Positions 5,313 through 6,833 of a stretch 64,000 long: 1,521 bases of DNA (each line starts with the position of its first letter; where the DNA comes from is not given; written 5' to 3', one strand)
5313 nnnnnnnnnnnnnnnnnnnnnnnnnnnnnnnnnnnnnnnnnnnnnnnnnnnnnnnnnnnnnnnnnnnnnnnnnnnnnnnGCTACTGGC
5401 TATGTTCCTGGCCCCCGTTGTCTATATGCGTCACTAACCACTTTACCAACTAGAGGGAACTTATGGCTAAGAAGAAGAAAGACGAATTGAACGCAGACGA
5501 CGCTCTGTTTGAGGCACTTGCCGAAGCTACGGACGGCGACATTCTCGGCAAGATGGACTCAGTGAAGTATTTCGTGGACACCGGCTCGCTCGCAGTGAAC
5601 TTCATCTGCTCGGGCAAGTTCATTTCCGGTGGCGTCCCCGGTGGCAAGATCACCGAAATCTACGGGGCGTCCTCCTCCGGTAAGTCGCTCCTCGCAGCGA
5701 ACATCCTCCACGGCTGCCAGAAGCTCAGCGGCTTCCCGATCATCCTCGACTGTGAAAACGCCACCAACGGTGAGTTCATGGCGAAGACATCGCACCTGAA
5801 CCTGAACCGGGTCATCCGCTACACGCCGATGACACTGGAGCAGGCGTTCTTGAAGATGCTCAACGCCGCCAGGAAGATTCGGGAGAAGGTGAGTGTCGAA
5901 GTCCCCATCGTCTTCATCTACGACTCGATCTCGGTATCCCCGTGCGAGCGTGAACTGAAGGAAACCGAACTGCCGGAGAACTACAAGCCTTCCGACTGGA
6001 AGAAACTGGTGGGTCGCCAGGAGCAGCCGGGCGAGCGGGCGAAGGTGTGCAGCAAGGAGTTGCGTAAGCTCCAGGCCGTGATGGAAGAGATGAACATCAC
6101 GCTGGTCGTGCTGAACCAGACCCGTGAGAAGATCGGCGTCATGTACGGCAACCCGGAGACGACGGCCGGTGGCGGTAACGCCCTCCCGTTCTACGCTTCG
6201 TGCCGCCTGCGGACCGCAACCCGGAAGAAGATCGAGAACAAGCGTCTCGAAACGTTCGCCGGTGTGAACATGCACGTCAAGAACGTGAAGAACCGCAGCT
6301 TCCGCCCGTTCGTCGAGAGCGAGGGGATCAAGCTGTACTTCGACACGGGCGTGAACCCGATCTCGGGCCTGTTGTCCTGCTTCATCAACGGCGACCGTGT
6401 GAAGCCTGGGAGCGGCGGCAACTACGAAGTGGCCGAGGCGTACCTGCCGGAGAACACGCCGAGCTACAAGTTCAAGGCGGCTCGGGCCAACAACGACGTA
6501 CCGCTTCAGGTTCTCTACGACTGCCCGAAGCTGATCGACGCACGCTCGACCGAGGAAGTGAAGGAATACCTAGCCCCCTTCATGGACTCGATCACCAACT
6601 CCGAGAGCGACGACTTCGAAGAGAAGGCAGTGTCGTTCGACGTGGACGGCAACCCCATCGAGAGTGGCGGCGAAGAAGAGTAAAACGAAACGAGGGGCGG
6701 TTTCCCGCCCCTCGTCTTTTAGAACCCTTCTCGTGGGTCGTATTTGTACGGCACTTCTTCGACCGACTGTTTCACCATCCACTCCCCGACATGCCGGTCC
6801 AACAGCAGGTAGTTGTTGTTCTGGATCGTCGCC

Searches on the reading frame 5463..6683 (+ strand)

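Call 10: search_protein_families(library=phrogs, proteins=[window:5463-6683:+], max_evalue=0.001)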
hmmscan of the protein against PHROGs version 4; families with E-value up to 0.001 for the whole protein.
window:5463-6683:+ (406 aa): 3 families
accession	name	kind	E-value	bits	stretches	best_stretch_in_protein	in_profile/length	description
phrog_97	-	other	4.5e-51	175.6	1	1-338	1-311/506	UvsX-like recombinase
phrog_8337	-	DNA, RNA and nucleotide metabolism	9.8e-23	81.9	1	13-266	20-258/273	DNA repair protein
phrog_9666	-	unknown function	2.9e-17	63.2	2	76-307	488-719/779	-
